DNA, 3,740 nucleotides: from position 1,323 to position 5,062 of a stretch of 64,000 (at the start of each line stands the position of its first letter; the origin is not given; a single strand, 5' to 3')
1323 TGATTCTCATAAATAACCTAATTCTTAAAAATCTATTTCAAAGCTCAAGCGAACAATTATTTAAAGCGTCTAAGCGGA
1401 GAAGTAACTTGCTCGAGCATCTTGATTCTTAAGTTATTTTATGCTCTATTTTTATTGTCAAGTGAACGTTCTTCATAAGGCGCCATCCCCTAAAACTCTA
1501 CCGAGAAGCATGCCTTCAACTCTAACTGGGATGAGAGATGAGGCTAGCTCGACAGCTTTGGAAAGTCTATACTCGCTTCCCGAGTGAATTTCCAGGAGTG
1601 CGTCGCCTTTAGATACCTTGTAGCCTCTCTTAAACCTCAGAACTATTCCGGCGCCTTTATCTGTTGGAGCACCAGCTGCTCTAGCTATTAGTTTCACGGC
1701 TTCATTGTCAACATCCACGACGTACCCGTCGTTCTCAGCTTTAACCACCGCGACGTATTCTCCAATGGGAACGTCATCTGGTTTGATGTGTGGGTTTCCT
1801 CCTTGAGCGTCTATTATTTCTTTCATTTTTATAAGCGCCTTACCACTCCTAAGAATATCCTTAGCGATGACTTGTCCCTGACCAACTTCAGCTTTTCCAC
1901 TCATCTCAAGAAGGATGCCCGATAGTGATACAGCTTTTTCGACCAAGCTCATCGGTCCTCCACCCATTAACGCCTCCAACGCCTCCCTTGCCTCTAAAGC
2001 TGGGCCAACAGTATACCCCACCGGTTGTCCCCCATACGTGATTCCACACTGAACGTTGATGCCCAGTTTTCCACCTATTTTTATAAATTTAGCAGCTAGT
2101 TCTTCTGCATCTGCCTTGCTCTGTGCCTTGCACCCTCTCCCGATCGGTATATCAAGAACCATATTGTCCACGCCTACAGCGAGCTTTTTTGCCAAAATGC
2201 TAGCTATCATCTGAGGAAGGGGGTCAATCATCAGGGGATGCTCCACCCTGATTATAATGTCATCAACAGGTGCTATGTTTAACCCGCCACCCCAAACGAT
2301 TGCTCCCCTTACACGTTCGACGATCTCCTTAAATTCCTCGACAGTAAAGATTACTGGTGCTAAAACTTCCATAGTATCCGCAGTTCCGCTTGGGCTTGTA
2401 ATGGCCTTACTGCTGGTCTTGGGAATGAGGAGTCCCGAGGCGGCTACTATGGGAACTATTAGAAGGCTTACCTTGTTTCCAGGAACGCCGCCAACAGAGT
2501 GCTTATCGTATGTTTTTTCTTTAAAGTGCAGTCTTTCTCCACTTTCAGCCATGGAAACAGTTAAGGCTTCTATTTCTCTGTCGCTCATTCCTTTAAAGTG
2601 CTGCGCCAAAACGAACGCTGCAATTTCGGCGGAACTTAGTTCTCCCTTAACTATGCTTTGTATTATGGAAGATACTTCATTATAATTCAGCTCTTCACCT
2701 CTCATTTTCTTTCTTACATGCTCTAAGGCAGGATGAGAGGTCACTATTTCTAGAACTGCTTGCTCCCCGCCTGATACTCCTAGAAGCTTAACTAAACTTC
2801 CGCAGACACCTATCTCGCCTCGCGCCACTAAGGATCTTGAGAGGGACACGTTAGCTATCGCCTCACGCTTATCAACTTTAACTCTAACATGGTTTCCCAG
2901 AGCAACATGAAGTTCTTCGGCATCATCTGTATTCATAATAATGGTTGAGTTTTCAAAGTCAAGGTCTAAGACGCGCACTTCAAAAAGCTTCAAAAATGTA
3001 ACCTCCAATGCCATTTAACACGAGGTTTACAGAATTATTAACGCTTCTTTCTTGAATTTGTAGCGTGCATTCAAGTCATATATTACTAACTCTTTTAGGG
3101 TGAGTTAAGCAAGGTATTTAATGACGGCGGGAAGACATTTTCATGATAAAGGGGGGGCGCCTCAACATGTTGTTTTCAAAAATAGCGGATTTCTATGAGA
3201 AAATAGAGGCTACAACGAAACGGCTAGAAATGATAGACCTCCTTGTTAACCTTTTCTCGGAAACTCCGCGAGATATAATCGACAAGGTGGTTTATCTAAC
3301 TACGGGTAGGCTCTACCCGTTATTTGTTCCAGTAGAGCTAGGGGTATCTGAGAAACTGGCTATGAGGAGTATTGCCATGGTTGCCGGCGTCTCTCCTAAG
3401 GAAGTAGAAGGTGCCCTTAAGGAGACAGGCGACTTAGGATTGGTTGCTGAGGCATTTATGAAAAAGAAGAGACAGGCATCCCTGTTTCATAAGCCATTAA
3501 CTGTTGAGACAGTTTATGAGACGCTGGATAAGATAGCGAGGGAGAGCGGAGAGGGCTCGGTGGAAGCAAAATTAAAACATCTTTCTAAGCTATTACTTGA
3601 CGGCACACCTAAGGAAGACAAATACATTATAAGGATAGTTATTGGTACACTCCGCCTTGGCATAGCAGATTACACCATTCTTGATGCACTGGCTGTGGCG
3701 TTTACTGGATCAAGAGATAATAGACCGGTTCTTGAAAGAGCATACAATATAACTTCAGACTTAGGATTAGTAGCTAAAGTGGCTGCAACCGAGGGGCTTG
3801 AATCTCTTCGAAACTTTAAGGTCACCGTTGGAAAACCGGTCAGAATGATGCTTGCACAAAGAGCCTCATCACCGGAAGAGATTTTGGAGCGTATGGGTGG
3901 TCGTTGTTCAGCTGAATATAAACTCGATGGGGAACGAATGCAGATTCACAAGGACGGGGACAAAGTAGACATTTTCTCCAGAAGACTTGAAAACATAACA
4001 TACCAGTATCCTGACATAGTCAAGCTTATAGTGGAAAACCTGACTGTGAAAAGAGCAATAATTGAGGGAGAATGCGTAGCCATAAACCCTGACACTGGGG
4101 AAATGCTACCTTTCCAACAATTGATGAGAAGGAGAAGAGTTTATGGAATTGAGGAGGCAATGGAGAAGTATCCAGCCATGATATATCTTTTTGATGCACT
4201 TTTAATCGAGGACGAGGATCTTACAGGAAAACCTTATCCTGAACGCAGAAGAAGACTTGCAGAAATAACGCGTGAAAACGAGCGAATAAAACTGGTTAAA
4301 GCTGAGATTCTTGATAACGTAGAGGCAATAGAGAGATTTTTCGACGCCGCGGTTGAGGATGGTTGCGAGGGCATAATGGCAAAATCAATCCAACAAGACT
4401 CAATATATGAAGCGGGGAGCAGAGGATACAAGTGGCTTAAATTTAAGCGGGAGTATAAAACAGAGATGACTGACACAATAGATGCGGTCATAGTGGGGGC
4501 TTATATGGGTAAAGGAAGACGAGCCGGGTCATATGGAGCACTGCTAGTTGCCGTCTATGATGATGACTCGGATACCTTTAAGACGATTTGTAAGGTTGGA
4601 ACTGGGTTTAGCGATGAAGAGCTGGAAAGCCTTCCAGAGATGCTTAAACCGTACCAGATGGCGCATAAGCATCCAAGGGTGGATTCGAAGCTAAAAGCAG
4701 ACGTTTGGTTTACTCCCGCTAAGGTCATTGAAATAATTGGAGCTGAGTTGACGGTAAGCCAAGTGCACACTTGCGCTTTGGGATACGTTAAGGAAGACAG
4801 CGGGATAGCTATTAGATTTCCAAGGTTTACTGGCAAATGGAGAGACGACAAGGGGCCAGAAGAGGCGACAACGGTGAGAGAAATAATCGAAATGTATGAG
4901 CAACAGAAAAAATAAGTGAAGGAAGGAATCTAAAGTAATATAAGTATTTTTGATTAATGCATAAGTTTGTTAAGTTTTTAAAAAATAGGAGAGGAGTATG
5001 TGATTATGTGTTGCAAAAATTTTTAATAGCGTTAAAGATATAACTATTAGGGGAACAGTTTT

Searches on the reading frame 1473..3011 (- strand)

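Call 40: search_protein_families(library=ncbifam, proteins=[window:1473-3011:-], max_evalue=1e-10)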
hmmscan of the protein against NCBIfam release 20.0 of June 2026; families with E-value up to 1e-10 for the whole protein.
window:1473-3011:- (512 aa): 9 families
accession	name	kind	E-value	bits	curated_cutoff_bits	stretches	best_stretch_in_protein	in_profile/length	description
TIGR03327.1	AMP_phos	equivalog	1.3e-193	644.1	535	1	10-505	2-499/500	AMP phosphorylase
TIGR02645.1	ARCH_P_rylase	hypoth_equivalog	2.5e-176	586.9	434.6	1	11-500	2-493/493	putative thymidine phosphorylase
NF003338.0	PRK04350.1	subfamily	6.5e-173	575.7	434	1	10-503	3-499/502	thymidine phosphorylase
TIGR02644.1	Y_phosphoryl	subfamily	2.7e-74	250.5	409.05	1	97-491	3-411/417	pyrimidine-nucleoside phosphorylase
NF004490.0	PRK05820.1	equivalog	1e-72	245.2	269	1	95-494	5-420/439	thymidine phosphorylase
NF004747.0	PRK06078.1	equivalog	3.1e-60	204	559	1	98-481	6-403/434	pyrimidine-nucleoside phosphorylase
TIGR02643.1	T_phosphoryl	equivalog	1.6e-54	185.5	570.7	1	97-489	5-415/437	thymidine phosphorylase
NF011201.0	PRK14607.1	equivalog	1.4e-13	50.3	670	1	95-232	195-336/534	bifunctional anthranilate synthase component II/anthranilate phosphoribosyltransferase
TIGR01245.1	trpD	equivalog_domain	2.9e-13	49.8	199.05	1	101-218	3-124/330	anthranilate phosphoribosyltransferase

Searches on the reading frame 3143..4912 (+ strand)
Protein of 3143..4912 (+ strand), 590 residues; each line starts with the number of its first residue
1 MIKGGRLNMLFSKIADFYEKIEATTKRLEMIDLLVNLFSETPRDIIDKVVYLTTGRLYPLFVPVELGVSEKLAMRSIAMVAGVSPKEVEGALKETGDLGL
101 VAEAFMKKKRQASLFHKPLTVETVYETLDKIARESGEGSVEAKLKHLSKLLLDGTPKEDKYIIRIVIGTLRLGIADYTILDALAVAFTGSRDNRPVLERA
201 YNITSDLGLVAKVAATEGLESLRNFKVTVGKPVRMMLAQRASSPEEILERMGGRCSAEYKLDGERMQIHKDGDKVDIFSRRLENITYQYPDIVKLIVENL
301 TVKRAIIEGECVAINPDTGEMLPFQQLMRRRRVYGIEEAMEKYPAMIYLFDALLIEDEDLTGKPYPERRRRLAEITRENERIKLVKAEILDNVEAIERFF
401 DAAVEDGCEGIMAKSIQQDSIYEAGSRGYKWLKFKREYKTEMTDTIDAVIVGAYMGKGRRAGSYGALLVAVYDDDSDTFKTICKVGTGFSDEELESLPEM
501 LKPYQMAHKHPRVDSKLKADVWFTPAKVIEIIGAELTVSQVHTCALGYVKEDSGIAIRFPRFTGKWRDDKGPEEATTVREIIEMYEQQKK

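Call 40: search_protein_families(library=ncbifam, proteins=[window:3143-4912:+], max_evalue=1e-10)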
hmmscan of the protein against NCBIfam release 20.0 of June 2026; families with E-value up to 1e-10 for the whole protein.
window:3143-4912:+ (590 aa): 13 families
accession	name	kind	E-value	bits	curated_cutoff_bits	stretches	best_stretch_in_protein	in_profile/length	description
TIGR00574.1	dnl1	superfamily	7.1e-168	559.6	217.8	1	65-586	1-527/527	ATP-dependent DNA ligase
NF041331.1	LigA_Halo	equivalog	2e-106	356.7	830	1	9-581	1-547/552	ATP-dependent DNA ligase LigA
NF002868.0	PRK03180.1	equivalog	3.6e-86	289.9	641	1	9-587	1-508/509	ATP-dependent DNA ligase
NF006701.0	PRK09247.1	equivalog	2.2e-57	195.2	543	1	13-588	3-538/540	ATP-dependent DNA ligase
TIGR04120.1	DNA_lig_bact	equivalog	2.3e-54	185.3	400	1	14-584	3-525/526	cisplatin damage response ATP-dependent DNA ligase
NF007210.0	PRK09632.1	equivalog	1.5e-41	142.5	989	1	218-537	463-755/781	ATP-dependent DNA ligase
TIGR02779.1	NHEJ_ligase_lig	equivalog_domain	1.9e-40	139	227.75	1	256-537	17-278/302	non-homologous end-joining DNA ligase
TIGR02776.1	NHEJ_ligase_prk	equivalog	3.9e-36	125.1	373.2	1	256-539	8-272/587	DNA ligase D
NF004628.0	PRK05972.1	subfamily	1.8e-31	109.1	895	1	255-539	261-525/870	ATP-dependent DNA ligase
NF006078.0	PRK08224.1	equivalog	1.6e-29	103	296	1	227-517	3-271/350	ATP-dependent DNA ligase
NF007211.0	PRK09633.1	equivalog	2.1e-19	69.4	774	1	252-509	15-266/610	DNA ligase D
NF005796.0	PRK07636.1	subfamily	9e-19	67.7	337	1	257-434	22-184/275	ATP-dependent DNA ligase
NF006592.0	PRK09125.1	equivalog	4.5e-12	45.6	200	1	364-499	131-253/283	DNA ligase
